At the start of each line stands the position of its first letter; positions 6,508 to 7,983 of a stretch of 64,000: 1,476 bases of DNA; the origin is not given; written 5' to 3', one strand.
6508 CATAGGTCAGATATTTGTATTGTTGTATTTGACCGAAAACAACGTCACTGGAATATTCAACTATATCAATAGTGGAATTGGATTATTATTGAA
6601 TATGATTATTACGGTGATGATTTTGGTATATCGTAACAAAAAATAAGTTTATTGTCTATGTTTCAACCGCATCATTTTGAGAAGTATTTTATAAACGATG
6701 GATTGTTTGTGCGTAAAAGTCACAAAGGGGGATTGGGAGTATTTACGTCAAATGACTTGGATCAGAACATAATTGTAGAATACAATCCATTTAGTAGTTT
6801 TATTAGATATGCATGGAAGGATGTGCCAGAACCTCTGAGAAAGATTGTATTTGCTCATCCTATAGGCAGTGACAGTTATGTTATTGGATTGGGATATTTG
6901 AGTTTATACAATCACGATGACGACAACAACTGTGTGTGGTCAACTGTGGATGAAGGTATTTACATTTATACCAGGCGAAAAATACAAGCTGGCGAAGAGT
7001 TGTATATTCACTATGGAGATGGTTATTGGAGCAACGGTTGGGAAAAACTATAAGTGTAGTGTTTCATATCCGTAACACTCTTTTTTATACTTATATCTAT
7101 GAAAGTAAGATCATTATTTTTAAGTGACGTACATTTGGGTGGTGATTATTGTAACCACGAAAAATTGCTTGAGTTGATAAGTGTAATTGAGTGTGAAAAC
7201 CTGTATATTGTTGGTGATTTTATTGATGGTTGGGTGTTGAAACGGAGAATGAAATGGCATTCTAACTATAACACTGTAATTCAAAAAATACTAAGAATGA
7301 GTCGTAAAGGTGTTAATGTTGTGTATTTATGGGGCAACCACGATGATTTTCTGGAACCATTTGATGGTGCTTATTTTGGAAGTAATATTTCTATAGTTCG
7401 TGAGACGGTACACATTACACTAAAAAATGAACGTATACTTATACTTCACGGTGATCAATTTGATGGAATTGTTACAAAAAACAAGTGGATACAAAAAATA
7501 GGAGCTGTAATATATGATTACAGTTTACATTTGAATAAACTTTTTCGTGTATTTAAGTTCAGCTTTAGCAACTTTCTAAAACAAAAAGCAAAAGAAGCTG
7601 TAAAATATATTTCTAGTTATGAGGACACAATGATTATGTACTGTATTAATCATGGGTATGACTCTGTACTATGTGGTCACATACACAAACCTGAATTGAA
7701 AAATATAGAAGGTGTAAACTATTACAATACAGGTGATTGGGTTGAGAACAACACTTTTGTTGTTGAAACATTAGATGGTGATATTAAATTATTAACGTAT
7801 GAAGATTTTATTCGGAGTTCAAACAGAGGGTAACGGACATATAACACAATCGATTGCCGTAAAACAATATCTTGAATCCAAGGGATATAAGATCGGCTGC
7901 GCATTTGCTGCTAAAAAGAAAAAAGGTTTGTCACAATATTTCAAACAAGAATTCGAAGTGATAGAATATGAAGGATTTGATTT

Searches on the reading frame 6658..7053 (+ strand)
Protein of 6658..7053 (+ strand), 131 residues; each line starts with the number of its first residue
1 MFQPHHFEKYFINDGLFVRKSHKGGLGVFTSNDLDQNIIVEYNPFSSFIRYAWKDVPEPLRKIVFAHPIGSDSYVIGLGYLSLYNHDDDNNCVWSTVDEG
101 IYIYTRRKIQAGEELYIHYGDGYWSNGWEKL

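Call 78: search_protein_families(library=pfam, alignment_id=A1, max_evalue=0.0001)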
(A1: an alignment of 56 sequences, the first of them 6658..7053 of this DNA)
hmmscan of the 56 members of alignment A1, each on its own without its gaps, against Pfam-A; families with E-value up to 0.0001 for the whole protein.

A. member 1, window:6658-7053:+ (131 aa): 1 family
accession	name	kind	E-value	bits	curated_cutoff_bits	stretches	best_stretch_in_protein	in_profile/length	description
PF00856.33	SET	-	1.1e-10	42.3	22.4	1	25-120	1-105/105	SET domain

B. families by the number of members that match (of 56 scanned): 26 families (the first 25 are shown)
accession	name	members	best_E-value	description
PF13578.12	Methyltransf_24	2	3.3e-16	Methyltransferase domain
PF02540.23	NAD_synthase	1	2.8e-49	NAD synthase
PF00719.24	Pyrophosphatase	1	6.3e-46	Inorganic pyrophosphatase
PF08719.17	NADAR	1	2.5e-45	NADAR domain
PF21866.1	DUF6915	1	4e-32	Domain of unknown function (DUF6915)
PF01981.21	PTH2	1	1.3e-29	Peptidyl-tRNA hydrolase PTH2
PF00588.24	SpoU_methylase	1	4.4e-25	SpoU rRNA Methylase family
PF00383.29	dCMP_cyt_deam_1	1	2.7e-22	Cytidine and deoxycytidylate deaminase zinc-binding region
PF14437.12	MafB19-deam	1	7.3e-19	MafB19-like deaminase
PF15891.11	Nuc_deoxyri_tr2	1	1.2e-18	Nucleoside 2-deoxyribosyltransferase like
PF19174.5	DUF5856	1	4.3e-14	Family of unknown function (DUF5856)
PF00293.34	NUDIX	1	7.7e-14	NUDIX domain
PF08447.18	PAS_3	1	1.8e-13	PAS fold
PF04989.18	RMNT_CmcI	1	3.2e-12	Rhamnosyl O-methyltransferase/CmcI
PF13521.12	AAA_28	1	6.7e-11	AAA domain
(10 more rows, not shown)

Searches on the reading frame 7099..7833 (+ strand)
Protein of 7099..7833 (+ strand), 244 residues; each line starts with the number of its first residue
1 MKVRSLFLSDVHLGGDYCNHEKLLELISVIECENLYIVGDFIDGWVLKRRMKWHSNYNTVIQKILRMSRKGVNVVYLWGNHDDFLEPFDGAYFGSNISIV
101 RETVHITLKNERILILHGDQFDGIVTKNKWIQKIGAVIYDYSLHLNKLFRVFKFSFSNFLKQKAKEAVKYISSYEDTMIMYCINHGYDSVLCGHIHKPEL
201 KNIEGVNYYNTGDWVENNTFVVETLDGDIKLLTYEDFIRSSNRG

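Call 38: search_protein_families(library=pfam, proteins=[window:7099-7833:+], max_evalue=0.01)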
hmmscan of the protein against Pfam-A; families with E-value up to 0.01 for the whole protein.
window:7099-7833:+ (244 aa): 2 families
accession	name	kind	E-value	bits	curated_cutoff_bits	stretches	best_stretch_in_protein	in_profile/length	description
PF00149.33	Metallophos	-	2.8e-13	51.2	21.5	1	4-198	2-191/191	Calcineurin-like phosphoesterase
PF12850.12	Metallophos_2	-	5.1e-10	40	27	2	6-123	4-91/154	Calcineurin-like phosphoesterase superfamily domain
